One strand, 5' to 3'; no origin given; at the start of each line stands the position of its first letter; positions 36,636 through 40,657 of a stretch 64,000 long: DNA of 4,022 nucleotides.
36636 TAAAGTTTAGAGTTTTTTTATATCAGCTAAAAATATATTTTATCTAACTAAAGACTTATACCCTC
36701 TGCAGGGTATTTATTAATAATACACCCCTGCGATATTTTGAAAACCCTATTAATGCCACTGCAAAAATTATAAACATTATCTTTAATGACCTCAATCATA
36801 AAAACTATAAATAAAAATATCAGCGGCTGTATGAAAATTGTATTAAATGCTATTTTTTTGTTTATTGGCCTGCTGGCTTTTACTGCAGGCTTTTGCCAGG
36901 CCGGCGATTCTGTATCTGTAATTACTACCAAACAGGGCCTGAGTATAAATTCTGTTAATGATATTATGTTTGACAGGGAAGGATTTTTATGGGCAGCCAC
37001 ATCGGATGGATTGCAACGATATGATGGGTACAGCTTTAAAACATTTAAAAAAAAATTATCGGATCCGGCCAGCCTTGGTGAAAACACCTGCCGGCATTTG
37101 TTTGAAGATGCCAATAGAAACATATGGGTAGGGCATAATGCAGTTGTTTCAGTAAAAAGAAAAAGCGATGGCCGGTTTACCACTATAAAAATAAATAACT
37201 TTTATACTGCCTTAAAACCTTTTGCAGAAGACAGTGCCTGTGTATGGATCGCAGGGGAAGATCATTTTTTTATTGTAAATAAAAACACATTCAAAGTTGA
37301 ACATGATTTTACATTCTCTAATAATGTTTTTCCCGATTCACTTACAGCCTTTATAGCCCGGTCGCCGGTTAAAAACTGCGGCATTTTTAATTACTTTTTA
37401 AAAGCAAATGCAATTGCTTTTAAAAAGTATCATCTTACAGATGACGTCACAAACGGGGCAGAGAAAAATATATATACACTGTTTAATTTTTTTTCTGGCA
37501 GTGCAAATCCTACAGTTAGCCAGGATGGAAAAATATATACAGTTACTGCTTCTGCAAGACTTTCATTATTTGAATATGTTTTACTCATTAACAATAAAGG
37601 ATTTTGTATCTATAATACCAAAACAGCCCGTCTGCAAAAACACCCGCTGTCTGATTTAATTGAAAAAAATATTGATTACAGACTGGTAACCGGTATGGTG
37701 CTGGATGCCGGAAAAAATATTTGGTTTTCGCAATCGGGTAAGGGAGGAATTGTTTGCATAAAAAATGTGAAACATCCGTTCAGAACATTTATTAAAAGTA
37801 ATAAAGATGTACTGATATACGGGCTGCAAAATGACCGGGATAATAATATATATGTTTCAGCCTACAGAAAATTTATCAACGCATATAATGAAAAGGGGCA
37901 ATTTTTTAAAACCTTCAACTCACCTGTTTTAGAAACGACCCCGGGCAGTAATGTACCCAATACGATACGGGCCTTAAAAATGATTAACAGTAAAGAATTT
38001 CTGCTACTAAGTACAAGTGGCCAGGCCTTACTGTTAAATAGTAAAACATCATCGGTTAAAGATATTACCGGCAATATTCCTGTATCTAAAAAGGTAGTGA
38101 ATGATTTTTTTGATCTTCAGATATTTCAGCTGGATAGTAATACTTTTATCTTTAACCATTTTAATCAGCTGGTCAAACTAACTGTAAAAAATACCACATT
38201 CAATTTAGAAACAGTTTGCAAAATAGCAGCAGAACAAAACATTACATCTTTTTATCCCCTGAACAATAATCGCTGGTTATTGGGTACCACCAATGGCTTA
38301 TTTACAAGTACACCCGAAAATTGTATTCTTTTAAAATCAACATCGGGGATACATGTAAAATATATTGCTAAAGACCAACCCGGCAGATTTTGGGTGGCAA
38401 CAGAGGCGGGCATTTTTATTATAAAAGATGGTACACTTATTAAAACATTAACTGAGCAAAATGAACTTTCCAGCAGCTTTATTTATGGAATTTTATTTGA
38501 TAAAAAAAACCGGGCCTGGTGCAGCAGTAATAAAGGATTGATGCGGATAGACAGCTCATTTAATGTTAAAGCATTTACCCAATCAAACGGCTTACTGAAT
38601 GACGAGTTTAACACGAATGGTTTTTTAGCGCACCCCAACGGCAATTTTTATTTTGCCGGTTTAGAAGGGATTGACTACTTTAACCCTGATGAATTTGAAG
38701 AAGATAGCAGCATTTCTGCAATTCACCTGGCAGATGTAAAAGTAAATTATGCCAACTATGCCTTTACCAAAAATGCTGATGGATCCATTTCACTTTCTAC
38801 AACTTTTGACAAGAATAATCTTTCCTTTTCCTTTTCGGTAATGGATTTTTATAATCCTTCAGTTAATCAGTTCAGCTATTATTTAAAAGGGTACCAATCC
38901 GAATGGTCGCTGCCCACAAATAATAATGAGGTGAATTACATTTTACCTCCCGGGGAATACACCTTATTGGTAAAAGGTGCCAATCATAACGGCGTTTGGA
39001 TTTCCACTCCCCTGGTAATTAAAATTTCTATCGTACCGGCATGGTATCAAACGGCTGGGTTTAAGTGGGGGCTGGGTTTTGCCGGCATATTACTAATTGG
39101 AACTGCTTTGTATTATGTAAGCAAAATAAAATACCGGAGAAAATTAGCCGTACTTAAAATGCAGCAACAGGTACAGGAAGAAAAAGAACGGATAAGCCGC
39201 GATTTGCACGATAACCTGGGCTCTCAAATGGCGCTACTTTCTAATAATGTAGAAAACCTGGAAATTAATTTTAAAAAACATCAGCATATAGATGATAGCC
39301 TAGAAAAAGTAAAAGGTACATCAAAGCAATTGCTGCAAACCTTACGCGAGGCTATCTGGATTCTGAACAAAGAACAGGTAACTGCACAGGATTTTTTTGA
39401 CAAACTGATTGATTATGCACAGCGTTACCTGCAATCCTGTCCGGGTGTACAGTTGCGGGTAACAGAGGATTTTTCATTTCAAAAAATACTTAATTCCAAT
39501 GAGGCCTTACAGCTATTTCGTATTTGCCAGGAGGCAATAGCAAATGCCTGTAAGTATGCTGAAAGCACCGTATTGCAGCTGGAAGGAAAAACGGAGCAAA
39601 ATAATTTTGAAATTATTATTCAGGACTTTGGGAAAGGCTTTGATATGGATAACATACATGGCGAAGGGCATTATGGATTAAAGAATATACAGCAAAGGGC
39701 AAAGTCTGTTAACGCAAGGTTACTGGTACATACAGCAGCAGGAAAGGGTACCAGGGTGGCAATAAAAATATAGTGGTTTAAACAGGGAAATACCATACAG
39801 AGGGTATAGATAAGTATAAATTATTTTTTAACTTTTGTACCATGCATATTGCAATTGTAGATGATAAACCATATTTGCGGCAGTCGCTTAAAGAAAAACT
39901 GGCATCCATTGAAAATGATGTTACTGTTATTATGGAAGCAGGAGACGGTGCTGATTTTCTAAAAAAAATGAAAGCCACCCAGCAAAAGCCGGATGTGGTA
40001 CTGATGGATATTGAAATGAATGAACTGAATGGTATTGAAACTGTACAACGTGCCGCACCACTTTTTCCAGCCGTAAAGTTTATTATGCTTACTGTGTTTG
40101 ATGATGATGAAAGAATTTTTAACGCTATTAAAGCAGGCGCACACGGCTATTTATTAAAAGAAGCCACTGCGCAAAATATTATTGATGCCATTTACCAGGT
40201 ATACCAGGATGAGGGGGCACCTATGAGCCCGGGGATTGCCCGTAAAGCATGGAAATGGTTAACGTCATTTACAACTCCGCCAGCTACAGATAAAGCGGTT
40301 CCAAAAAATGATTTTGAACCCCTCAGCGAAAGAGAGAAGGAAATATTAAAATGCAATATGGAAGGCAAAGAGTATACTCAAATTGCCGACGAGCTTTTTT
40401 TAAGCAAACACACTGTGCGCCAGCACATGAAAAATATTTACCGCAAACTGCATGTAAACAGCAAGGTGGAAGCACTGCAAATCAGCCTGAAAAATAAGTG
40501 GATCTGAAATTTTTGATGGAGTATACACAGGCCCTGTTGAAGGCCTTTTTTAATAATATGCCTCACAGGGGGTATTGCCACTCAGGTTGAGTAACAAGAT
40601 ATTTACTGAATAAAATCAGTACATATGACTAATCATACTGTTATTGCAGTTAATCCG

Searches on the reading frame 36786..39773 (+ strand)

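Call 55: search_protein_families(library=pfam, proteins=[window:36786-39773:+], max_evalue=0.0001)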
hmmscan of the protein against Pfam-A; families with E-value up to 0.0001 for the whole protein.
window:36786-39773:+ (995 aa): 4 families
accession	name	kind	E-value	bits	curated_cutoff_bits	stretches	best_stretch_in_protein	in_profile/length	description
PF07494.17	Reg_prop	-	2.9e-15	54.8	20.4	0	51-73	1-23/24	Two component regulator propeller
PF07495.19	Y_Y_Y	-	2.3e-11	43.8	26.6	1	687-747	1-62/65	Y_Y_Y domain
PF07730.19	HisKA_3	-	7.8e-09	36.4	24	1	799-862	1-65/68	Histidine kinase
PF02518.31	HATPase_c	-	6.3e-08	33.5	26.4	1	907-994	3-106/111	Histidine kinase-, DNA gyrase B-, and HSP90-like ATPase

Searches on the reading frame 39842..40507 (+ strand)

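Call 55: search_protein_families(library=pfam, proteins=[window:39842-40507:+], max_evalue=0.0001)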
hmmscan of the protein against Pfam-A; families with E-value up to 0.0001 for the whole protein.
window:39842-40507:+ (221 aa): 3 families
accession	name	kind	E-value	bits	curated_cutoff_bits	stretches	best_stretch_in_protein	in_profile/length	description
PF00072.30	Response_reg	-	2.6e-22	79.5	30.2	1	3-117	1-110/111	Response regulator receiver domain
PF00196.25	GerE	-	2.3e-18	66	23.5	1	160-213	2-55/57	Bacterial regulatory proteins, luxR family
PF04545.22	Sigma70_r4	-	2e-05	24.4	24.1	1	161-203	5-48/50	Sigma-70, region 4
